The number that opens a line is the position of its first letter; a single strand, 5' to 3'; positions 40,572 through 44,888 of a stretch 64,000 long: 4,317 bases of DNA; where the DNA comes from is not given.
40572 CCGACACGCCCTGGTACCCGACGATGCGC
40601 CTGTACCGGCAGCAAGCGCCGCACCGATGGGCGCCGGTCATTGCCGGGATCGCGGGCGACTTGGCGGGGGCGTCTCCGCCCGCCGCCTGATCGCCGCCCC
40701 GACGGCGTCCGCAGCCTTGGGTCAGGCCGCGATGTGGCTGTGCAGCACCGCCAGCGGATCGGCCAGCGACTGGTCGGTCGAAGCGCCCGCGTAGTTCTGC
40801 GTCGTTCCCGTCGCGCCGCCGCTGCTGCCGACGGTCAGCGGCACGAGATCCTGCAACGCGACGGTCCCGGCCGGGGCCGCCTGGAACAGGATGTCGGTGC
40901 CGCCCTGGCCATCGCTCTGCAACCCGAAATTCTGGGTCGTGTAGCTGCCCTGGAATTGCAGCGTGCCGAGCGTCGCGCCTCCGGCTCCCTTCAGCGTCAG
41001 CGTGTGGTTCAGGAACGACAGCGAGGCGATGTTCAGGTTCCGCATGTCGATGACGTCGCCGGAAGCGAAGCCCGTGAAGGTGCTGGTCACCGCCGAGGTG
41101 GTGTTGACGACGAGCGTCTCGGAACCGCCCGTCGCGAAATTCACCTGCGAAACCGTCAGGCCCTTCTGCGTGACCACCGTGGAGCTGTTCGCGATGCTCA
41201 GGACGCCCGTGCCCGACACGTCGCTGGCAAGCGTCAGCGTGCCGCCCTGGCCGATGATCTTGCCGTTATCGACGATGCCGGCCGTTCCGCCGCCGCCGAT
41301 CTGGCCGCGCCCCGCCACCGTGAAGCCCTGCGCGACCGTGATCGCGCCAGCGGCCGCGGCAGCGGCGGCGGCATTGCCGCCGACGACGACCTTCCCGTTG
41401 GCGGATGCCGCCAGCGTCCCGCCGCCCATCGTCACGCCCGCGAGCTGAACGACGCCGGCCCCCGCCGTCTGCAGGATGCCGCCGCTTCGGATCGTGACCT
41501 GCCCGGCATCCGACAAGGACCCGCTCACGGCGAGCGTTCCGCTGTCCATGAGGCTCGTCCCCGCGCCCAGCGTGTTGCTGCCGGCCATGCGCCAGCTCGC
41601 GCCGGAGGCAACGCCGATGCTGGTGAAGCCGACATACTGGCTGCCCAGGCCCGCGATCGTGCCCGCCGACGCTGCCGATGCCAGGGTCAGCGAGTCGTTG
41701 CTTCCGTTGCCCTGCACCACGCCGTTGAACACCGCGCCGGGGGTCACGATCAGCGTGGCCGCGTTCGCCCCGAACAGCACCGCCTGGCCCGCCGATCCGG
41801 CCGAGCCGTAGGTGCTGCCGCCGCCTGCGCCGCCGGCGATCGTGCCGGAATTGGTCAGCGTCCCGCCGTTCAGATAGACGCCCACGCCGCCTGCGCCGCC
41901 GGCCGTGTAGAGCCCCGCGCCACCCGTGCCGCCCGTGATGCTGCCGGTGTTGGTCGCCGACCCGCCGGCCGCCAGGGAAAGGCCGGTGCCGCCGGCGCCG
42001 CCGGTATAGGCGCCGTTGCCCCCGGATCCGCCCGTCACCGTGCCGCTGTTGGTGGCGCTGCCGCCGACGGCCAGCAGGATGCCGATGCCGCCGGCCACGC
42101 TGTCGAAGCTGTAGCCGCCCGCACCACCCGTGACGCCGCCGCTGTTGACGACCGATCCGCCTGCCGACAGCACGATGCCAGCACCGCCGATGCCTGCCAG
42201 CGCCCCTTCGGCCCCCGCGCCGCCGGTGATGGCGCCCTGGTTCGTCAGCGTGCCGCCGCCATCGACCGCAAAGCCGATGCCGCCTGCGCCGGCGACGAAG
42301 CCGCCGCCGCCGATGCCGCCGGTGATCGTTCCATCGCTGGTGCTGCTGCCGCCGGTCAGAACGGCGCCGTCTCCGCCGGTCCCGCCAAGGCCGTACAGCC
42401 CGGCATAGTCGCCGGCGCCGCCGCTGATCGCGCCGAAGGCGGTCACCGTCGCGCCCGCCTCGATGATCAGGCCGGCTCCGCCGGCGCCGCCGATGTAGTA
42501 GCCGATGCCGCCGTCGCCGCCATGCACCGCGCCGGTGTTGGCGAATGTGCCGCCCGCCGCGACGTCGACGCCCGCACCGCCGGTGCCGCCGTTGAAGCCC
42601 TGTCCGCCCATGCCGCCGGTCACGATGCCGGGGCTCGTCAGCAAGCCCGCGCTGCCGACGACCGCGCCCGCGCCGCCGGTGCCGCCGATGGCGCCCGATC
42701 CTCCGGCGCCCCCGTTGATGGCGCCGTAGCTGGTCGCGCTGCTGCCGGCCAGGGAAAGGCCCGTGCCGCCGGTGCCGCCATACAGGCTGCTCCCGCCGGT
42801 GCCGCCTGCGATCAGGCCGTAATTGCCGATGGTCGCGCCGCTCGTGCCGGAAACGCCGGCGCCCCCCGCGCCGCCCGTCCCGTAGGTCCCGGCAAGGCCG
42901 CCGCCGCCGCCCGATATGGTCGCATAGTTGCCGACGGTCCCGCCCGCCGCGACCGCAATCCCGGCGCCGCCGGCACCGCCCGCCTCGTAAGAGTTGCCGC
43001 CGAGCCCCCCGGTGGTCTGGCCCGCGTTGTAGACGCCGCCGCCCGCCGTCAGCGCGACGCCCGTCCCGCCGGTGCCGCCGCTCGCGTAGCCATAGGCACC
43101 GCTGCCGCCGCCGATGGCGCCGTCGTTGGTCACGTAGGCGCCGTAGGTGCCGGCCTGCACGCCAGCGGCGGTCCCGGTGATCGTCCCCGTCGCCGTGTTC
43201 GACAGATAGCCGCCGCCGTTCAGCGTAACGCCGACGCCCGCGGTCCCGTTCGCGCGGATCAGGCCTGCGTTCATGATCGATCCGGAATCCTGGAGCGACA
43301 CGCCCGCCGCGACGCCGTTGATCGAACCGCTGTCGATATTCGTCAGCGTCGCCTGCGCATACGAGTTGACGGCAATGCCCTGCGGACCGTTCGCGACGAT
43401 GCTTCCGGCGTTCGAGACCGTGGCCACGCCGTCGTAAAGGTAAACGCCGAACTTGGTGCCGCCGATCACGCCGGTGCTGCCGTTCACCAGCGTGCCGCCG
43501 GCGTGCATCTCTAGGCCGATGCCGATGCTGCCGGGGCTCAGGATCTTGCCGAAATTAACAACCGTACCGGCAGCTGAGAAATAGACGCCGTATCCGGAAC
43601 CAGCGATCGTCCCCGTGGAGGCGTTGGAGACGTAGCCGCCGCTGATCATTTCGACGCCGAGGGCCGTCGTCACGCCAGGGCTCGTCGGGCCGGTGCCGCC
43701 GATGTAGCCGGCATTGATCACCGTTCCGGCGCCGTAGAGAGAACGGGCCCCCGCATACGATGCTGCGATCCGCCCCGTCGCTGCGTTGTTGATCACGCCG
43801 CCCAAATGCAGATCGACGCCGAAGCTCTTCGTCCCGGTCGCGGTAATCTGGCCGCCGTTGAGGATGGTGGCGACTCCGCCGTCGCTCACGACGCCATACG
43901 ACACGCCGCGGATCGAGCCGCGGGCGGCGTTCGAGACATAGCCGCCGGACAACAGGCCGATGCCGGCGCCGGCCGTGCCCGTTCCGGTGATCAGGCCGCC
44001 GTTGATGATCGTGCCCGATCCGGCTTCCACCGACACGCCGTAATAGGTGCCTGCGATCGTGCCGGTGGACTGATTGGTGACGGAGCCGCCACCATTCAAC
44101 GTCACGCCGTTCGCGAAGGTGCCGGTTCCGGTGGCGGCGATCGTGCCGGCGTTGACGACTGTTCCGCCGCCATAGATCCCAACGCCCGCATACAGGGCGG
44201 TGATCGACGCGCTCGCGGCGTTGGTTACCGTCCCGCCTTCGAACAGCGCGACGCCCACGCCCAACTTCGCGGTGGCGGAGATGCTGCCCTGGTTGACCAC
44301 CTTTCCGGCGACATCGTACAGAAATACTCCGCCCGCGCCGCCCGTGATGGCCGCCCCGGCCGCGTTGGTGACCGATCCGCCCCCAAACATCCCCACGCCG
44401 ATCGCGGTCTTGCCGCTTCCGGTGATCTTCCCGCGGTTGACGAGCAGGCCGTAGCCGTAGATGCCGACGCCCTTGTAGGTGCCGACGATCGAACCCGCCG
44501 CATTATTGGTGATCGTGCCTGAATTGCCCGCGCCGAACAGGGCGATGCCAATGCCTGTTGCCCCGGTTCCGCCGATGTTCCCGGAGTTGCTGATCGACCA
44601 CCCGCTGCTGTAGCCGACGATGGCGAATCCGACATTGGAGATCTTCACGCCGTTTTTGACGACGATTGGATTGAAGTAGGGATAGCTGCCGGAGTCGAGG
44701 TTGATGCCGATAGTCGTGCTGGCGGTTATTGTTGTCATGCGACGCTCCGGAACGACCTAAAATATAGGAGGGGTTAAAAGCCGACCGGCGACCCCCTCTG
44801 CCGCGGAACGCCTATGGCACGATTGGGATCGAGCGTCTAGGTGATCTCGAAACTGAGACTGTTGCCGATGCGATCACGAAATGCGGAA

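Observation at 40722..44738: Giant Gly/Thr/Ser/Ala-rich repeat protein with no recognisable export or anchoring signal, next to the photosynthesis cluster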

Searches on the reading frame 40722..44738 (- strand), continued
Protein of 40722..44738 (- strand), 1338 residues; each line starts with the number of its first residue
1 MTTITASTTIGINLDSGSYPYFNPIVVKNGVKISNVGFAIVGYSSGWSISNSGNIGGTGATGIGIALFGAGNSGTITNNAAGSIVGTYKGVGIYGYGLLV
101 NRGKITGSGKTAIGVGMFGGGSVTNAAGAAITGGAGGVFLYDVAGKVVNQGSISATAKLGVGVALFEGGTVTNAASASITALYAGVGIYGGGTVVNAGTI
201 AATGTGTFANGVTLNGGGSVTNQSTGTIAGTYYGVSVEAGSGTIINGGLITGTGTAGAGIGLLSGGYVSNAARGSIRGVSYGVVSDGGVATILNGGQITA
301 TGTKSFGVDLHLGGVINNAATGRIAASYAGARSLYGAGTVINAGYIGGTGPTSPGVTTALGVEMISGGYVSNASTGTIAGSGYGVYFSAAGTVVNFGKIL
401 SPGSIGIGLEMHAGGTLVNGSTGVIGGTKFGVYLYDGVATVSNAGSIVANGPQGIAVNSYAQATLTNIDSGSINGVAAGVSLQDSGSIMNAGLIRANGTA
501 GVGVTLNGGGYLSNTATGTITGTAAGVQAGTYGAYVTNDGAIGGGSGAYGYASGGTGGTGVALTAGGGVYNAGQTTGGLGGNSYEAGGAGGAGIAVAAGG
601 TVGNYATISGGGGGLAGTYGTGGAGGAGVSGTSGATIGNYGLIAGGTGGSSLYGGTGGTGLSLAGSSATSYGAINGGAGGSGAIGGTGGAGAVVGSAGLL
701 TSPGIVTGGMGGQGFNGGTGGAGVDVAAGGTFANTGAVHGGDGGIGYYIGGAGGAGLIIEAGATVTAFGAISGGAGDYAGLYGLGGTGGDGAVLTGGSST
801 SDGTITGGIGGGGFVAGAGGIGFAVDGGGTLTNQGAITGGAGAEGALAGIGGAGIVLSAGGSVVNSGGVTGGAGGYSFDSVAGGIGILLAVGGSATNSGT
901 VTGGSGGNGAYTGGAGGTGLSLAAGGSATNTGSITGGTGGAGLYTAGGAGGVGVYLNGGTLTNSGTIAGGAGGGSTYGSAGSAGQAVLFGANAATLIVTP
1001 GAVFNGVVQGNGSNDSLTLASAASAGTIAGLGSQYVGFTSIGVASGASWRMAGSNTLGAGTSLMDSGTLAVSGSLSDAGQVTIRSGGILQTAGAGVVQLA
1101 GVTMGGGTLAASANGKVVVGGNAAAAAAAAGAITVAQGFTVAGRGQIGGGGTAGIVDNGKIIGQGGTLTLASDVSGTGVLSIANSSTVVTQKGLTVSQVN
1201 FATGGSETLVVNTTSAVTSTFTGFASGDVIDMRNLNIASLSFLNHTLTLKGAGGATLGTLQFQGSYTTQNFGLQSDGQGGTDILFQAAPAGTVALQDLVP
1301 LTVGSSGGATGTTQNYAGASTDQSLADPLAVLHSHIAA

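Call 112: find_encoding_contigs(protein=P0007, flank=10000, max_places=1)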
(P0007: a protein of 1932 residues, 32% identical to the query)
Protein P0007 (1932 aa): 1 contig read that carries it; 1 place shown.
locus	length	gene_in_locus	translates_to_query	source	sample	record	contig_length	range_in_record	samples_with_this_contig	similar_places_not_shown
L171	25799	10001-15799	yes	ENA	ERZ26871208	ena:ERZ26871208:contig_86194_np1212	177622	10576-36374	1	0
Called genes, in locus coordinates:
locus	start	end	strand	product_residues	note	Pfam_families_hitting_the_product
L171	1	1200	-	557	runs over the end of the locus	PF12637:TSCPD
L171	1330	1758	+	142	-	PF05071:NDUFA12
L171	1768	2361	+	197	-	PF02470:MlaD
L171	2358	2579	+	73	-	-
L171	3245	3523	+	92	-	PF09923:DUF2155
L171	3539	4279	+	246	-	PF02358:Trehalose_PPase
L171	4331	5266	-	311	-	PF00296:Bac_luciferase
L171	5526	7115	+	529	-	PF00496:SBP_bac_5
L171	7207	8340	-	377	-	PF01266:DAO (weak), PF13450:NAD_binding_8, PF03275:GLF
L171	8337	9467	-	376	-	-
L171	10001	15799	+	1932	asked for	PF27417:BigA_3rd (faint), PF13403:Hint_2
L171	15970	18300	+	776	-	PF00884:Sulfatase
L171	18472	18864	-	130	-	PF01042:Ribonuc_L-PSP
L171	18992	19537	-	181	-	PF02311:AraC_binding (weak), PF07883:Cupin_2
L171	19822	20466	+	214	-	-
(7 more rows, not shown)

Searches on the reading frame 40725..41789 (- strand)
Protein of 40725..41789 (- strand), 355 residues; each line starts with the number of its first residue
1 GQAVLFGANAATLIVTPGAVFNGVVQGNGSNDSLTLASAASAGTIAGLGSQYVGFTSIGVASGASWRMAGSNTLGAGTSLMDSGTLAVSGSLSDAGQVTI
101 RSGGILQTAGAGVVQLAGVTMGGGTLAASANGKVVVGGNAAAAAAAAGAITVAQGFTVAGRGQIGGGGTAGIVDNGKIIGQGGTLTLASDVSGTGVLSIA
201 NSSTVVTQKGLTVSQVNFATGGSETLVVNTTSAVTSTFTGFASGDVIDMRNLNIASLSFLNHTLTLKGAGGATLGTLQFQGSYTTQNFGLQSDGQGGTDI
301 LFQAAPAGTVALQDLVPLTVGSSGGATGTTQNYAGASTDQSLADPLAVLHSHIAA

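Call 24: find_homologous_proteins(query=window:40725-41789:-, max_evalue=0.001)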
Query window:40725-41789:- (355 aa): 8 proteins with E <= 0.001 among 8000 candidates.
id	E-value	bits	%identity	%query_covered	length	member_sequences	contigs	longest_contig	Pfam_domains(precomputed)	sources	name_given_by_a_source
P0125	1.3e-69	253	49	89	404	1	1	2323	-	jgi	jgi:hypothetical protein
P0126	2.1e-55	206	43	87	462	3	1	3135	-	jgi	jgi:autotransporter family porin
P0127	1.7e-30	124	37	85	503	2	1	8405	-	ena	-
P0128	3.6e-23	100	31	88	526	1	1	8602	-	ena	-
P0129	1.2e-12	66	44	35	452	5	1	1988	-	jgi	jgi:autotransporter passenger strand-loop-strand repeat protein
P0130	1.4e-11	62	49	25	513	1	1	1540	PF27417.1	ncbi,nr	ncbi:MAG TPA: hypothetical protein VM782_18035, partial [Stellaceae bacterium]|nr:hypothetical prote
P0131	2.7e-10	58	45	31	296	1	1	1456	-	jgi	jgi:hypothetical protein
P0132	3.1e-9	55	34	84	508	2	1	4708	-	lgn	-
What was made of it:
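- Tried and rejected: A homologue search with only the C-terminal region returned 8 hits because of the word prefilter (call 24).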

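Call 39: predict_structure(alignment_id=A1)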
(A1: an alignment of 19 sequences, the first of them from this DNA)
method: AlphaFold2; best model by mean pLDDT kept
length: 355 residues; sequences in the alignment: 19
mean_pLDDT: 87.0   pTM: 0.81
mean pLDDT of the five models: 87.0, 86.3, 80.9, 78.3, 77.9
residues with pLDDT >= 90: 256; 70-90: 44; 50-70: 24; < 50: 31
segments of 3 or more residues with pLDDT < 50: 324-327, 329-342, 348-355
pLDDT, mean of each block of 10 residues (from residue 1): 89 92 90 91 90 94 95 90 96 89 96 96 97 94 94 98 86 98 97 97 95 95 88 84 95 95 95 93 95 94 68 58 47 44 48 43
secondary structure, 60 per line:
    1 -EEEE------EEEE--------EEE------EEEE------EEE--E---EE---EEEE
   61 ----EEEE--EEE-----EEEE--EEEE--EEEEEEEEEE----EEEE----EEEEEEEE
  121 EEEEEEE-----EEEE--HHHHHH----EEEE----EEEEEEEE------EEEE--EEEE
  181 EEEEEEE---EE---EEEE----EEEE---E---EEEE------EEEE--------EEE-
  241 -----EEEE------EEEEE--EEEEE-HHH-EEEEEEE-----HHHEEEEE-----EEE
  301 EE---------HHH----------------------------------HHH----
elements in order: E2-5 E12-15 E24-26 E33-36 E43-45 E57-60 E65-68 E71-73 E79-82 E85-88 E91-100 E105-108 E113-127 E133-136 H139-144 E149-152 E157-164 E171-174 E177-187 E196-199 E204-207 E215-218 E225-228 E237-239 E246-249 E256-260 E263-267 E273-279 E288-292 E298-302
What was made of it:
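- On Classical autotransporter (type Va): The AF2 model of the C-terminus is a beta-helix plus an ~100-aa sandwich plus a disordered tail (call 39).
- Beta-helix plus sandwich plus disordered tail for residues 984-1338 (pLDDT 87, pTM 0.81, call 39).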

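Call 41: fold_search(model_id=the predicted structure, library=pdb)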
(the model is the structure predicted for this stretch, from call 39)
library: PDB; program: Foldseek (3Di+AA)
matches with E <= 10: 235; with E <= 0.001: 2
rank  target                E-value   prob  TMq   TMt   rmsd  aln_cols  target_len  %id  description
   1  7o9q_B                4.4e-04  0.98  0.25  0.28  14.8       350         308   15  Crystal structure of the Awp1 (adhesin-like wall protein 1) A-domain from Candida glabrata (released 2021-12-15)
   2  7o9q_A                5.6e-04  0.98  0.26  0.29  14.8       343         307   17  Crystal structure of the Awp1 (adhesin-like wall protein 1) A-domain from Candida glabrata (released 2021-12-15)
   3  7o9o                  9.5e-03  0.98  0.35  0.37  12.3       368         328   13  Crystal structure of the Awp3b (adhesin-like wall protein 3b) A-domain from Candida glabrata (released 2021-12-15)
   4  7qpk_A                1.4e-02  0.54  0.22  0.21  15.8       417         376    9  Structure of the A-region of Awp14 from Candida glabrata (released 2023-01-18)
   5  7qpk_B                2.3e-02  0.57  0.26  0.25  15.8       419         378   10  Structure of the A-region of Awp14 from Candida glabrata (released 2023-01-18)
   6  7o9p                  3.0e-02  0.84  0.30  0.33  14.1       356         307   11  Crystal structure of the Awp3b (adhesin-like wall protein 3b) A-domain from Candida glabrata showing a gadolinium cluste (released 2021-12-15)
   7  7rah_E                1.8e-01  0.25  0.22  0.22  13.5       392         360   13  Adenylate cyclase toxin RTX domain fragment bound to M1H5 Fab and M2B10 Fab (released 2021-09-15)
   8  7koh_B                3.7e-01  0.10  0.18  0.13  16.3       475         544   13  Crystal structure of antigen 43 from Escherichia coli EDL933 (released 2022-03-09)
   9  7jvi_A                3.7e-01  0.08  0.17  0.15  15.8       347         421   13  Crystal structure of a beta-helix domain retrieved from capybara gut metagenome (released 2021-09-08)
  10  2z8z                  3.7e-01  0.06  0.13  0.09  17.0       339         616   12  Crystal structure of a platinum-bound S445C mutant of Pseudomonas sp. MIS38 lipase (released 2007-10-30)
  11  4kh3                  3.9e-01  0.11  0.17  0.13  15.6       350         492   16  Structure of a bacterial self-associating protein (released 2014-01-15)
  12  2iou_G                8.3e-01  0.06  0.17  0.14  14.8       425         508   17  Major Tropism Determinant P1 (Mtd-P1) Variant Complexed with Bordetella brochiseptica Virulence Factor Pertactin extra (released 2007-10-23)
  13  8pa0_B                8.7e-01  0.63  0.12  0.46   6.2        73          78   11  cvHsp (HspB7) C131S alpha-crystallin domain - filamin C (FLNC) domain 24 complex (released 2024-10-16)
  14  4v9f_E                9.1e-01  0.30  0.09  0.14   8.0        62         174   13  The re-refined crystal structure of the Haloarcula marismortui large ribosomal subunit at 2.4 Angstrom resolution: mor (released 2014-07-09)
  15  4q1q_A                9.6e-01  0.08  0.20  0.23  13.2       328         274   16  Crystal structure of TibC-catalyzed hyper-glycosylated TibA55-350 fragment (released 2014-09-17)
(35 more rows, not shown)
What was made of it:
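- On Awp1 / Hyr-Iff-like beta-helix/alpha-crystallin adhesin domain (PF11765): Separate weak matches of ~70 columns to alpha-crystallin/CS domains (call 41).
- Closest known: Fungal Awp1 / Hyr-Iff-like adhesin A-domain. Same: These are the best PDB matches (E 4e-4, prob 0.98; call 41).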

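Call 49: search_solved_structures(query=A1, max_evalue=1, show_alignments=2)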
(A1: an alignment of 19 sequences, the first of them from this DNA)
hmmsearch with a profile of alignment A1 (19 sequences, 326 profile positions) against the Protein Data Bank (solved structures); distinct sequences matched with E-value up to 1: 2.
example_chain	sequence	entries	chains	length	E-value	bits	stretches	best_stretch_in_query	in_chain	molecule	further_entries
7bwx_A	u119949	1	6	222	0.7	12.1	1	79-201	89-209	Ice-binding protein isoform1a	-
7bwy_A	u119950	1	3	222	0.7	12.1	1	79-201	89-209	Ice-binding protein isoform1a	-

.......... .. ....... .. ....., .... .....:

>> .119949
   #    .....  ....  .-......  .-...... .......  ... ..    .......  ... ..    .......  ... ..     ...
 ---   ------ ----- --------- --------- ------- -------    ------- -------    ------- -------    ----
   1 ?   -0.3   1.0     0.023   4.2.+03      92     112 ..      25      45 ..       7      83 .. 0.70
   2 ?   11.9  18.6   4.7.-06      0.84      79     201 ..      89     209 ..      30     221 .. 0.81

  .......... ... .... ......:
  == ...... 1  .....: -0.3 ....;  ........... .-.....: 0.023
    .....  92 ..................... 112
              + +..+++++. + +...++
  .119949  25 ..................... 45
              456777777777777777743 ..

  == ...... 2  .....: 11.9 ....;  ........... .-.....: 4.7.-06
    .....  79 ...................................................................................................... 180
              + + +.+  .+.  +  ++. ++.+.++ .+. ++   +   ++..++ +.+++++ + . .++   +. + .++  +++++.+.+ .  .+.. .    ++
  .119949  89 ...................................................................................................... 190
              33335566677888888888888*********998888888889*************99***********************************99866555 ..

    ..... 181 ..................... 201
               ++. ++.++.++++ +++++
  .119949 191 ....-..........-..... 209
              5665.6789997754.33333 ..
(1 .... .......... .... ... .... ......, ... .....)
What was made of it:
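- Tried and rejected: A PDB profile search with the C-terminal alignment: only an insignificant ice-binding-protein match (call 49).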
